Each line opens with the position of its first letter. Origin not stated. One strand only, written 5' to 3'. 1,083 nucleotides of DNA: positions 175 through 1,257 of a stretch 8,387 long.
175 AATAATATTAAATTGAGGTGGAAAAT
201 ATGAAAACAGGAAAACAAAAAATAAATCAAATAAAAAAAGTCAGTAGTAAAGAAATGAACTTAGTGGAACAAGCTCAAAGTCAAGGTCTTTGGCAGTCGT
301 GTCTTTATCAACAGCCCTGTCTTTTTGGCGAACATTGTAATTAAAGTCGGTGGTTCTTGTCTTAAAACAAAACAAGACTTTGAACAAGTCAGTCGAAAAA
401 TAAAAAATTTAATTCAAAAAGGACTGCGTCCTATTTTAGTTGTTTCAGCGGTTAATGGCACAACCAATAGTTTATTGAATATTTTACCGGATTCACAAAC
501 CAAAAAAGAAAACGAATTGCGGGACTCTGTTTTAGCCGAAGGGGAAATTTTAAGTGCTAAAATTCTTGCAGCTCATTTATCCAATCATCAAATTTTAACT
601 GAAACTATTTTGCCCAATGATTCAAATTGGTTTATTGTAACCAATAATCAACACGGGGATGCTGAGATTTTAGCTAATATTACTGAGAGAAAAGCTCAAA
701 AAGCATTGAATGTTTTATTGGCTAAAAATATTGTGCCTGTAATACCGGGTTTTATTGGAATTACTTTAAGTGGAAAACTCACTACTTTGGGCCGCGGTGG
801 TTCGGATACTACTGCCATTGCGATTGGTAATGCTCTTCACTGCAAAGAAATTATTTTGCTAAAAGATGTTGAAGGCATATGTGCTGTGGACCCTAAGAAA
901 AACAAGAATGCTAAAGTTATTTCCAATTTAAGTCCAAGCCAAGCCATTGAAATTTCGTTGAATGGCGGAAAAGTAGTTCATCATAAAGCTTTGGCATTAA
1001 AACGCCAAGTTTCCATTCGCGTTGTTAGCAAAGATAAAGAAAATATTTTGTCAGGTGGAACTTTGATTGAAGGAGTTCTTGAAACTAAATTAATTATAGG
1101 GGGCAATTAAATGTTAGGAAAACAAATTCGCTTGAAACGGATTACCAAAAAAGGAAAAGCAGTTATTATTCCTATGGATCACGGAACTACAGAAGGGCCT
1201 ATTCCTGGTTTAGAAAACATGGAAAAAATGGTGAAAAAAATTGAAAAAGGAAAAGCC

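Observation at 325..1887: ACT-less aspartokinase leading an aspartate-semialdehyde-dependent aro operon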

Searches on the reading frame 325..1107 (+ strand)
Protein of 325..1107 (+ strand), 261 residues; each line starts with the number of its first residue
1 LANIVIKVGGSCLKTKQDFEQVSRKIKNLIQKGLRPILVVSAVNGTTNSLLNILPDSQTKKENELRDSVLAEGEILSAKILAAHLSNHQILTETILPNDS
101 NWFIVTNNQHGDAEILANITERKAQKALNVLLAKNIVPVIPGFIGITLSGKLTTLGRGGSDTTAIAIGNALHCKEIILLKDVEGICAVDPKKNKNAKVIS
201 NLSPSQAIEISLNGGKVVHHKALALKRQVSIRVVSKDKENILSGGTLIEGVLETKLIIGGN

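Call 3: search_protein_families(library=pfam, proteins=[window:325-1107:+], max_evalue=0.01)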
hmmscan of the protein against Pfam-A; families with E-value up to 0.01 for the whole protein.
window:325-1107:+ (261 aa): 1 family
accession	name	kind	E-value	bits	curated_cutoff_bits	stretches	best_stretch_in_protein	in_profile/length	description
PF00696.33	AA_kinase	-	1.4e-44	153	24.9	1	4-233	3-230/234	Amino acid kinase family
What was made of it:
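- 325..1110 (+): ask: 261-aa aspartokinase consisting of the catalytic domain only, with no ACT domains. It has a TTG start and no SD of its own. Pfam AA_kinase 1.4e-44 (call 3).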

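Call 4: search_protein_families(library=ncbifam, proteins=[window:325-1107:+], max_evalue=0.01)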
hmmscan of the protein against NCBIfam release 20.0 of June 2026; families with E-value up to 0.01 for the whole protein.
window:325-1107:+ (261 aa): 30 families (the best 25 are shown)
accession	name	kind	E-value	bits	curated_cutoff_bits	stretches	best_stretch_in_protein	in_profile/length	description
NF005159.0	PRK06635.2-3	equivalog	9.1e-58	196.2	379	1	1-256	1-257/406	aspartate kinase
TIGR00657.1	asp_kinases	subfamily_domain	8.9e-57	193.1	208.7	2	61-251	101-285/442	aspartate kinase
TIGR00656.1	asp_kin_monofn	equivalog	2e-56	191.8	402.25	1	3-258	3-257/407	aspartate kinase, monofunctional class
NF006068.0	PRK08210.1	equivalog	4.8e-47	161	474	1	1-251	1-248/405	aspartate kinase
NF005154.0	PRK06635.1-2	equivalog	2.8e-46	158.7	376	1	1-248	1-241/407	aspartate kinase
NF005155.0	PRK06635.1-4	equivalog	7.2e-43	147.1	346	1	1-249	1-241/407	aspartate kinase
NF004938.0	PRK06291.1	equivalog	2.7e-42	145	528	2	66-249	122-302/468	aspartate kinase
NF005160.0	PRK06635.2-4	equivalog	7.5e-41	140.2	657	1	4-254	3-246/392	aspartate kinase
NF006570.0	PRK09084.1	equivalog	2.3e-40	139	455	2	59-251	105-293/452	lysine-sensitive aspartokinase 3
NF006234.1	PRK08373.1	subfamily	1e-39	136.7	237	2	59-248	92-274/338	aspartate kinase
NF006459.0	PRK08841.1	equivalog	1.6e-37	129.5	535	1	1-259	3-253/395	aspartate kinase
NF005656.0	PRK07431.1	equivalog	1.5e-35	122.8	657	1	1-240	1-235/587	aspartate kinase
NF006959.0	PRK09436.1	equivalog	1.5e-35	122.5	726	2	62-250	115-297/819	bifunctional aspartate kinase/homoserine dehydrogenase I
NF005153.0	PRK06635.1-1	equivalog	1.3e-34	120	585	1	1-237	1-231/421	aspartate kinase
NF005158.0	PRK06635.2-2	equivalog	4.1e-34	118.1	717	1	1-248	1-244/401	aspartate kinase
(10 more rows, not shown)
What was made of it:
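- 325..1110 (+): Aspartate kinase NCBIfam models reach 9.1e-58 but fall below full-length cut-offs (call 4).
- On Aspartate kinase (EC 2.7.2.4), amino-acid-kinase fold: 196.2 bits against cut-off 379 (NF005159) and 193.1 against 208.7 (TIGR00657) (call 4).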

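Call 6: find_encoding_contigs(protein=window:325-1107:+, flank=10000, max_places=6)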
Protein window:325-1107:+ (261 aa): 1 contig read that carries it; 1 place shown.
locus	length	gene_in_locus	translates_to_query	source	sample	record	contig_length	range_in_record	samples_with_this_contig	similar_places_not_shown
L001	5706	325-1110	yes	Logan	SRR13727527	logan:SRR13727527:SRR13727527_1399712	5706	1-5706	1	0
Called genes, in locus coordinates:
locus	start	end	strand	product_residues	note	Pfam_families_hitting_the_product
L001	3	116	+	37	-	?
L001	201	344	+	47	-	-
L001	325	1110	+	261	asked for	PF00696:AA_kinase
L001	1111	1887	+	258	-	PF01791:DeoC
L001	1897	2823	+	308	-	PF01959:DHQS, PF26558:DHQS_2nd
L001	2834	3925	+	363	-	PF01202:SKI, PF13189:Cytidylate_kin2 (faint), PF13238:AAA_18 (weak), PF01487:DHquinase_I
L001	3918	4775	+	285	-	PF08501:Shikimate_dh_N, PF03435:Sacchrp_dh_NADP, PF18317:SDH_C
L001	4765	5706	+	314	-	?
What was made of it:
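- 201..344 (+): 47-aa upstream ORF with a strong Shine-Dalgarno (SD) sequence (GAGGTGG at 189-195). It overlaps the TTG start of ask by 20 nt and may act as a translational-coupling or leader ORF. Its function is unknown. It is also called as a gene in the Logan record (call 6).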

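Call 9: find_homologous_proteins(query=window:325-1107:+, max_evalue=1e-10)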
Query window:325-1107:+ (261 aa): 864 proteins with E <= 1e-10 among 2407 candidates; the best 120 are listed.
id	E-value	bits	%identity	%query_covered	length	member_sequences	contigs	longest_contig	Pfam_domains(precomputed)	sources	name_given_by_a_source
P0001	2.6e-158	543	100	100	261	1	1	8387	PF00696.34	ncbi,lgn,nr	ncbi:MAG: hypothetical protein Q7S92_01700 [Candidatus Diapherotrites archaeon]|nr:hypothetical prot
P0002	2.6e-55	205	44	95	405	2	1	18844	PF00696.34,PF22468.3,PF01842.32,PF13840.13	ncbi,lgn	ncbi:MAG: aspartate kinase [Nanoarchaeota archaeon]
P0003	7.5e-54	201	43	96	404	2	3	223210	PF00696.34,PF22468.3,PF01842.32,PF13840.13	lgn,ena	-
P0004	9.8e-54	200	44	98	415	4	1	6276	PF00696.34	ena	-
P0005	3.1e-53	199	43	96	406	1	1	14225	PF00696.34,PF22468.3,PF13840.13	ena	-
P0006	6.7e-51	191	42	96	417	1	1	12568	PF00696.34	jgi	jgi:aspartate kinase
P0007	1.6e-49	186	40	96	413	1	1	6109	PF00696.34,PF22468.3,PF13840.13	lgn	-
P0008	2.9e-48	182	41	96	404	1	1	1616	PF00696.34,PF22468.3,PF01842.32,PF13840.13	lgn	-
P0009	6.8e-45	171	41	95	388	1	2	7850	PF00696.34,PF13840.13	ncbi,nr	ncbi:MAG: aspartate kinase [Candidatus Korarchaeum sp.]|nr:aspartate kinase [Candidatus Korarchaeum 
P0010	1.1e-44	171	41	95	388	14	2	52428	PF00696.34,PF13840.13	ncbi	ncbi:MAG: aspartate kinase [Candidatus Korarchaeum sp.]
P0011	2.3e-44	170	39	98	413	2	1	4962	PF00696.34,PF22468.3,PF13840.13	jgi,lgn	-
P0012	7.6e-44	168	39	98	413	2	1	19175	PF00696.34,PF22468.3,PF13840.13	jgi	-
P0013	8.1e-44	168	40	95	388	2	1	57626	PF00696.34,PF13840.13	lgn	-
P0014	1.4e-43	167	39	98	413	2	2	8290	PF00696.34,PF22468.3,PF13840.13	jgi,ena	-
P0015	1.6e-43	167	39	95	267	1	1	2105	PF00696.34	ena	-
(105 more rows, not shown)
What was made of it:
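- All of the 120 closest listed proteins that carry a function name are aspartate kinases (call 9).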

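Call 11: find_encoding_contigs(protein=P0002, flank=10000, max_places=3)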
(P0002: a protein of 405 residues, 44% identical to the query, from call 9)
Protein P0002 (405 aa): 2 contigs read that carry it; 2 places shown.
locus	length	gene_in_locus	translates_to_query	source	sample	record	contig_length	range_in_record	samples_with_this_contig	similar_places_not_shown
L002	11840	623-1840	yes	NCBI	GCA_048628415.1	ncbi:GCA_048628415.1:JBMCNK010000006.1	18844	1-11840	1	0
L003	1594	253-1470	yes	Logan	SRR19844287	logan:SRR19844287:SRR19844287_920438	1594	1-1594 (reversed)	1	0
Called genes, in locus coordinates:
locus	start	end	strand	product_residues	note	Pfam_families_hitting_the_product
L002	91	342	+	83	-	PF04457:MJ1316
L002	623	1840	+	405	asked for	PF00696:AA_kinase, PF01842:ACT (faint), PF13840:ACT_7, PF22468:ACT_9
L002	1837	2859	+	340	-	PF01118:Semialdhyde_dh, PF02774:Semialdhyde_dhC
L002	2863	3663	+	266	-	PF01791:DeoC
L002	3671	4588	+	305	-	PF01959:DHQS, PF26558:DHQS_2nd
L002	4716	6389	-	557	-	PF20446:ABC_N, PF09818:ABC_ATPase, PF21117:MRB1590_C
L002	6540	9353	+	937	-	PF00133:tRNA-synt_1, PF09334:tRNA-synt_1g, PF13603:tRNA-synt_1_2 (weak), PF09334:tRNA-synt_1g, PF01406:tRNA-synt_1e (weak), PF08264:Anticodon_1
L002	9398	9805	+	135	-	-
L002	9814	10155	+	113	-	-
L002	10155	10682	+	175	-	-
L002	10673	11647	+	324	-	-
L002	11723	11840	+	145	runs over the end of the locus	-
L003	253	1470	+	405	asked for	PF00696:AA_kinase, PF01842:ACT (faint), PF13840:ACT_7, PF22468:ACT_9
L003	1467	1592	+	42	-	?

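Call 12: find_encoding_contigs(protein=P0003, flank=10000, max_places=3)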
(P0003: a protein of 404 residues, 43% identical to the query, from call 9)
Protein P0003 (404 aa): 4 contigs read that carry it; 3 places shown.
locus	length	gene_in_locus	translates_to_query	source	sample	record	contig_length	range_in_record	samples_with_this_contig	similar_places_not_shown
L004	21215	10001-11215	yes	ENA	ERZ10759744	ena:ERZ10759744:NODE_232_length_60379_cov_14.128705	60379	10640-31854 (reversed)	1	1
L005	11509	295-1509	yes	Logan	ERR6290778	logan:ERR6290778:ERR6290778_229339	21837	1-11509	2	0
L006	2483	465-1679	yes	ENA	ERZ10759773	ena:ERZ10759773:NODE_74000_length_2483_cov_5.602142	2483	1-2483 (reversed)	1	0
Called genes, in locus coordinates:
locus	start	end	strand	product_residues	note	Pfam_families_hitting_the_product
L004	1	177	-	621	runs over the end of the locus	PF06202:GDE_C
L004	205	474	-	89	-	PF14947:HTH_45, PF14277:DUF4364 (weak)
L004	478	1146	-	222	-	-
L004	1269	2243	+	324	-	-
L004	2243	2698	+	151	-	PF13396:PLDc_N, PF04024:PspC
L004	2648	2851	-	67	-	PF11146:DUF2905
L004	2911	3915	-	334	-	PF03773:ArsP_1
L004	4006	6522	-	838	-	PF00136:DNA_pol_B, PF08774:VRR_NUC (weak)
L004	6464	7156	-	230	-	PF26485:DUF8156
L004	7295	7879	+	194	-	-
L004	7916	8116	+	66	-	-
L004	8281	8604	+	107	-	PF04266:ASCH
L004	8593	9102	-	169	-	PF01988:VIT1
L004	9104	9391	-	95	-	PF02680:DUF211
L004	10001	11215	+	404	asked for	PF00696:AA_kinase, PF01842:ACT (faint), PF13840:ACT_7 (weak), PF22468:ACT_9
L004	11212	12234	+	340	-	PF01118:Semialdhyde_dh, PF02774:Semialdhyde_dhC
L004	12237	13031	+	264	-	PF01791:DeoC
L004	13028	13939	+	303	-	PF01959:DHQS, PF26558:DHQS_2nd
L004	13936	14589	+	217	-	PF01487:DHquinase_I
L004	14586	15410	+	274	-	PF08501:Shikimate_dh_N, PF01488:Shikimate_DH, PF03435:Sacchrp_dh_NADP (faint), PF18317:SDH_C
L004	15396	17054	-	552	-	PF20446:ABC_N, PF09818:ABC_ATPase, PF21117:MRB1590_C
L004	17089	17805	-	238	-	PF05362:Lon_C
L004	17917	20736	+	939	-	PF00133:tRNA-synt_1, PF01406:tRNA-synt_1e (faint), PF09334:tRNA-synt_1g, PF13603:tRNA-synt_1_2 (weak), PF09334:tRNA-synt_1g, PF08264:Anticodon_1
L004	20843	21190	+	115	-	-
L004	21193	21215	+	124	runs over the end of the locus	-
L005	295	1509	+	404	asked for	PF00696:AA_kinase, PF01842:ACT (faint), PF13840:ACT_7 (weak), PF22468:ACT_9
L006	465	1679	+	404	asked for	PF00696:AA_kinase, PF01842:ACT (faint), PF13840:ACT_7 (weak), PF22468:ACT_9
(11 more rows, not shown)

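Call 13: find_encoding_contigs(protein=P0015, flank=10000, max_places=3)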
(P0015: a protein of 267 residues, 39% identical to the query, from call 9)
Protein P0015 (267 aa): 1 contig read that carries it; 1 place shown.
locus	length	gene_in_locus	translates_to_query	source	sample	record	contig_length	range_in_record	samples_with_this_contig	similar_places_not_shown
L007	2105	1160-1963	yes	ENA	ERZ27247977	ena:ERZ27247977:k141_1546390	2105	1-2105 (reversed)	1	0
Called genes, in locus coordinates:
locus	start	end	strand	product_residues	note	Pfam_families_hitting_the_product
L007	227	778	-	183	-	PF27030:AbpE_bact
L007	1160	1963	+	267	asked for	PF00696:AA_kinase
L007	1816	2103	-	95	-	?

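Call 19: list_cluster_members(proteins=[P0001, P0015])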
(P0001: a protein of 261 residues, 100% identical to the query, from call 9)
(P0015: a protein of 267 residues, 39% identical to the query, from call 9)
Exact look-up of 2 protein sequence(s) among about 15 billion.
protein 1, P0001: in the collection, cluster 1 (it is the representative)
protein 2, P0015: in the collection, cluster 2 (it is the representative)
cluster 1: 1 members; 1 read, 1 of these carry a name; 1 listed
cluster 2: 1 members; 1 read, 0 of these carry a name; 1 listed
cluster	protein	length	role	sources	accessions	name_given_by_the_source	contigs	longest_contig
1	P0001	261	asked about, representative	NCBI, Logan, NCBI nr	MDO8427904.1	MAG: hypothetical protein Q7S92_01700 [Candidatus Diapherotrites archaeon] | hypothetical protein [Candidatus Diapherotrites archaeon]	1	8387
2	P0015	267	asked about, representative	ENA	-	-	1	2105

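Call 23: find_related_loci(query=A1, collection=genome_contigs, flank=8000)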
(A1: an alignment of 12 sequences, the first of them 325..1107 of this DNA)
Query A1 (261 aa) in genome_contigs; peptide patterns used: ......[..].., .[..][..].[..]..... (x = any residue, [..] = any of these).
600 stretches matched a pattern (row limit reached: there are more); 598 encode a relative of the query (tblastn E <= 1e-3); the best 80 are kept; 80 distinct loci.
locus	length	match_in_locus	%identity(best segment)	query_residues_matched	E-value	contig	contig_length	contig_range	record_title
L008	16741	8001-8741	38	4-252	6e-50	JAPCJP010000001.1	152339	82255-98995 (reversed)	MAG: Thaumarchaeota archaeon isolate AcS1-27 NODE_88_length_152339_cov_8.373651, whole genome shotgun sequence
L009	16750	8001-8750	38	1-252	6e-46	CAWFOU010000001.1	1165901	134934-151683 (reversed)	MAG: uncultured archaeon isolate MFD05512.bin.2.38 genome assembly, contig: contig_14696, whole genome shotgun sequence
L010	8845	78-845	39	4-252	2e-42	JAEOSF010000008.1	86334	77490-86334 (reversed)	MAG: Candidatus Borrarchaeum yapensis isolate Yap2000.bin9.141 contig-145_71, whole genome shotgun sequence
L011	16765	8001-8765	36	4-256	7e-40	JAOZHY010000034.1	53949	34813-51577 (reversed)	MAG: Candidatus Bathyarchaeota archaeon isolate SRBZ_5 k147_377017, whole genome shotgun sequence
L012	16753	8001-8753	33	1-250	8e-40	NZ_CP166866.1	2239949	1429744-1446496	Methanobacterium sp. ACI-7 chromosome, complete genome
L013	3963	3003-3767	33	4-256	5e-39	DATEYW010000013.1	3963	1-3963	MAG TPA_asm: Candidatus Bathyarchaeia archaeon isolate SMAG_U8456 k141_1193379, whole genome shotgun sequence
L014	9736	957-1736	33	1-258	6e-39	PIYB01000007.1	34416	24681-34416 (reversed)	MAG: Candidatus Bathyarchaeota archaeon isolate M8_bin162 bin162_scaffold325, whole genome shotgun sequence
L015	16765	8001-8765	33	4-256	7e-39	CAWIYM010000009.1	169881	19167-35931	MAG: Candidatus Bathyarchaeota archaeon isolate MFD05942.bin.2.195 genome assembly, contig: contig_43760, whole genome s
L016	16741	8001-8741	31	3-254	2e-38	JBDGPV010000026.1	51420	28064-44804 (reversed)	MAG: Haloferacaceae archaeon isolate DAL-9Gt_38m_75C3R c_000000000170, whole genome shotgun sequence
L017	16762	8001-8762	31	5-257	1e-37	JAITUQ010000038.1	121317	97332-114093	MAG: Candidatus Methanorudis spinitermitis isolate Spi319_bin4 k119_1414963, whole genome shotgun sequence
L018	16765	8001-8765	33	4-256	9e-37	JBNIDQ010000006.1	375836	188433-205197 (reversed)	MAG: Candidatus Bathyarchaeia archaeon isolate Bathy6-F112_MillA Bathy112V4_scaffold1, whole genome shotgun sequence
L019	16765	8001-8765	32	4-256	5e-36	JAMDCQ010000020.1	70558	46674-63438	MAG: Candidatus Bathyarchaeota archaeon isolate FK_Sedi_B_Bin.165 NODE_832_length_70558_cov_6.68934, whole genome shotgu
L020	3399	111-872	34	1-253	4e-36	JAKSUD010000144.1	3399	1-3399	MAG: archaeon isolate Horse_feces324 MAG324_144, whole genome shotgun sequence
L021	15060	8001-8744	35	1-250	5e-35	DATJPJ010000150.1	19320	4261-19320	MAG TPA_asm: Candidatus Nanoarchaeia archaeon isolate SMAG_U14910 k141_2138806, whole genome shotgun sequence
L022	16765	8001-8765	33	4-256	2e-35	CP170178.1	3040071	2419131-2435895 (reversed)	MAG: Candidatus Bathyarchaeia archaeon isolate Bathy6-F90_cMAG_MillC chromosome, complete genome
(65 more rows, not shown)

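Call 26: find_homologous_proteins(query=L004:11212-12231:+, max_evalue=1e-20)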
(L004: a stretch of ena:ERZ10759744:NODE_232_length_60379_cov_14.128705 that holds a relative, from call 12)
Query L004:11212-12231:+ (340 aa): 8000 proteins with E <= 1e-20 among 8000 candidates; the best 120 are listed.
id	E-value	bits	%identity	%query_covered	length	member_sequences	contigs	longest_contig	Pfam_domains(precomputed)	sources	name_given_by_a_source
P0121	3.6e-221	751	100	100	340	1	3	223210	PF02774.24,PF01118.31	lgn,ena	-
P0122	7.3e-186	635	83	100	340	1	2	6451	PF02774.24,PF01118.31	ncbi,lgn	ncbi:MAG: aspartate-semialdehyde dehydrogenase [Nanoarchaeota archaeon]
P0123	4.6e-168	577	75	100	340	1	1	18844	PF02774.24,PF01118.31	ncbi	ncbi:MAG: aspartate-semialdehyde dehydrogenase [Nanoarchaeota archaeon]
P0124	1.4e-167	575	75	100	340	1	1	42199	PF02774.24,PF01118.31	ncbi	ncbi:MAG: aspartate-semialdehyde dehydrogenase [Candidatus Nanoarchaeia archaeon]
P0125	2.0e-163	561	72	100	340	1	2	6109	PF01113.27,PF02774.24,PF01118.31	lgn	-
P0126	4.3e-159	547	71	100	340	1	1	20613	PF02774.24,PF01118.31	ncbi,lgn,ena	-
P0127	1.6e-154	532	67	100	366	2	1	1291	PF02774.24,PF01118.31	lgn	-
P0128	9.5e-137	474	63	100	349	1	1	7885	PF02774.24,PF01118.31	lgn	-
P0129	7.7e-133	461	63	98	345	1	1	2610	PF02774.24,PF01118.31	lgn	-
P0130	2.7e-128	446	60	98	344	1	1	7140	PF02774.24,PF01118.31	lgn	-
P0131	1.6e-126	440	59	98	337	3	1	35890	PF02774.24,PF01118.31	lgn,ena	-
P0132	2.6e-125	436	58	98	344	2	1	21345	PF02774.24,PF01118.31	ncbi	-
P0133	3.9e-125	436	59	97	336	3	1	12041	PF02774.24,PF01118.31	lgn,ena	-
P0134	7.4e-125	435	60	98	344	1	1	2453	PF02774.24,PF01118.31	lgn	-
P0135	2.4e-124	433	61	98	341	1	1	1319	PF02774.24,PF01118.31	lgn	-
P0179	2.3e-115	403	55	98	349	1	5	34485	PF02774.24,PF01118.31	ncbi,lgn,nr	ncbi:aspartate-semialdehyde dehydrogenase [Candidatus Woesearchaeota archaeon]|nr:aspartate-semialde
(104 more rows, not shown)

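Call 27: list_cluster_members(proteins=[P0127, P0128, P0129, P0130, P0131, P0132, P0133, P0134, P0135, P0179])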
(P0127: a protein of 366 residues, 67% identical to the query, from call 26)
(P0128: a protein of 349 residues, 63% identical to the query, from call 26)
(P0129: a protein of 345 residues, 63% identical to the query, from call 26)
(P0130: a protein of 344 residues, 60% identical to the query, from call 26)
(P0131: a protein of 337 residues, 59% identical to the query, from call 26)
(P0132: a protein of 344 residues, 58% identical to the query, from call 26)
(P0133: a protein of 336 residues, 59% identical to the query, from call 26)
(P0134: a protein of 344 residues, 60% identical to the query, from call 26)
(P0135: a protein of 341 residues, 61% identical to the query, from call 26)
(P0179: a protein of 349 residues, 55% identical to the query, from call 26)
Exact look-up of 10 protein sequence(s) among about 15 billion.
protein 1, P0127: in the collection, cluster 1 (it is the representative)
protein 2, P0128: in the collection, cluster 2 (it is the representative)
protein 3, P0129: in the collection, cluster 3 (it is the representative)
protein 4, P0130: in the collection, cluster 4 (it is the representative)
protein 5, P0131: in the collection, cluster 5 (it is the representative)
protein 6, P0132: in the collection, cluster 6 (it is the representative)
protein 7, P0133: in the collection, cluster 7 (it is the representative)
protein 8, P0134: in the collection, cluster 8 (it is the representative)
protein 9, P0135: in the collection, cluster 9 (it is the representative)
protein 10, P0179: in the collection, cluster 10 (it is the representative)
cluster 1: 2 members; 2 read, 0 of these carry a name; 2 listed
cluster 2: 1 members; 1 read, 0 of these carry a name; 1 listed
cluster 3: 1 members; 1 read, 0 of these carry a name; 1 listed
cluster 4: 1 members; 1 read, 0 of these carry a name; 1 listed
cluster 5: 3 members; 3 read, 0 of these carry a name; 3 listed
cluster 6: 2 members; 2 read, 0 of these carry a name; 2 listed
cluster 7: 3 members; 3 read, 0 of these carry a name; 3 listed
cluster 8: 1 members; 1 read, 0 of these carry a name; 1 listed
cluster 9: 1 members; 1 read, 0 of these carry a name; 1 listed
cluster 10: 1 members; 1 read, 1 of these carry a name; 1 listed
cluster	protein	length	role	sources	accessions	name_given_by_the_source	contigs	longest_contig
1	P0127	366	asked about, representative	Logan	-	-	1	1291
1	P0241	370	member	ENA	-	-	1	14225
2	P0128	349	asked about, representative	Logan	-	-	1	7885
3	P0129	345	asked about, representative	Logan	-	-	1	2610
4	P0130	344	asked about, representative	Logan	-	-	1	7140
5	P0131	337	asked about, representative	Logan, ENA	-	-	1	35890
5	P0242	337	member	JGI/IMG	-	-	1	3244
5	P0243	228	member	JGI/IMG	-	-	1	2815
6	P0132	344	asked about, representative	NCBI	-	-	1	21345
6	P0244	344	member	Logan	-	-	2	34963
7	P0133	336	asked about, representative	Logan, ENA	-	-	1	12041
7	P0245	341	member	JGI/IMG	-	-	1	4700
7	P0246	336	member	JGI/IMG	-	-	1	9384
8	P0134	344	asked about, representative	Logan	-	-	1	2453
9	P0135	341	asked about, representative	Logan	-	-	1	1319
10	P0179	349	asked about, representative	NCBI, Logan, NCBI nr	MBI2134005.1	aspartate-semialdehyde dehydrogenase [Candidatus Woesearchaeota archaeon]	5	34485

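Call 28: find_encoding_contigs(protein=P0128, flank=8000, max_places=3)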
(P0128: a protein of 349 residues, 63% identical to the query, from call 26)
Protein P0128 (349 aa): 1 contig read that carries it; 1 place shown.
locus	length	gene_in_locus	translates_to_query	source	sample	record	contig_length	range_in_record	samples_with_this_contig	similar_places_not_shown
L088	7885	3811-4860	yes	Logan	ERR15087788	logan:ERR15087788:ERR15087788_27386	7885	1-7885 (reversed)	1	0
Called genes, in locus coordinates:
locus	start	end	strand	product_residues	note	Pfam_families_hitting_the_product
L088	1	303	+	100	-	?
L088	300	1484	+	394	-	PF00291:PALP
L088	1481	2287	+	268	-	PF00290:Trp_syntA, PF01884:PcrB (faint), PF04055:Radical_SAM (faint), PF13458:Peripla_BP_6 (faint), PF00977:His_biosynth (weak)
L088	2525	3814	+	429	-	PF00696:AA_kinase, PF01842:ACT (faint), PF13840:ACT_7, PF22468:ACT_9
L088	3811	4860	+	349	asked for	PF01118:Semialdhyde_dh, PF02774:Semialdhyde_dhC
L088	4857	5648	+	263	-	PF01791:DeoC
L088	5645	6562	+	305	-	PF01959:DHQS, PF26558:DHQS_2nd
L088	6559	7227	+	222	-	PF01487:DHquinase_I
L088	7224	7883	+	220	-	?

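Call 29: find_encoding_contigs(protein=P0130, flank=8000, max_places=3)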
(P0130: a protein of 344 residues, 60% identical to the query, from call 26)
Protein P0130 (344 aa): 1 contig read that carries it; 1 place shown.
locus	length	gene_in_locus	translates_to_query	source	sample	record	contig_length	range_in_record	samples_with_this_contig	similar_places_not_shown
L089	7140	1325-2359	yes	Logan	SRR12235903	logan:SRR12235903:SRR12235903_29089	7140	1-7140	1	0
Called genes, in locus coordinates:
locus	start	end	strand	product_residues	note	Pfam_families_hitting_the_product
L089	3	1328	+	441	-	?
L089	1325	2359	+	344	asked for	PF01118:Semialdhyde_dh, PF02774:Semialdhyde_dhC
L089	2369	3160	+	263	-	PF01791:DeoC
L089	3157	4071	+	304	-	PF01959:DHQS, PF26558:DHQS_2nd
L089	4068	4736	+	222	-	PF01487:DHquinase_I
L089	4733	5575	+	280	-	PF08501:Shikimate_dh_N, PF01488:Shikimate_DH, PF18317:SDH_C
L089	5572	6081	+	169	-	PF02224:Cytidylate_kin (faint), PF13189:Cytidylate_kin2 (faint), PF13238:AAA_18 (weak), PF13671:AAA_33 (weak), PF01202:SKI, PF13207:AAA_17 (faint)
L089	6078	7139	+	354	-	?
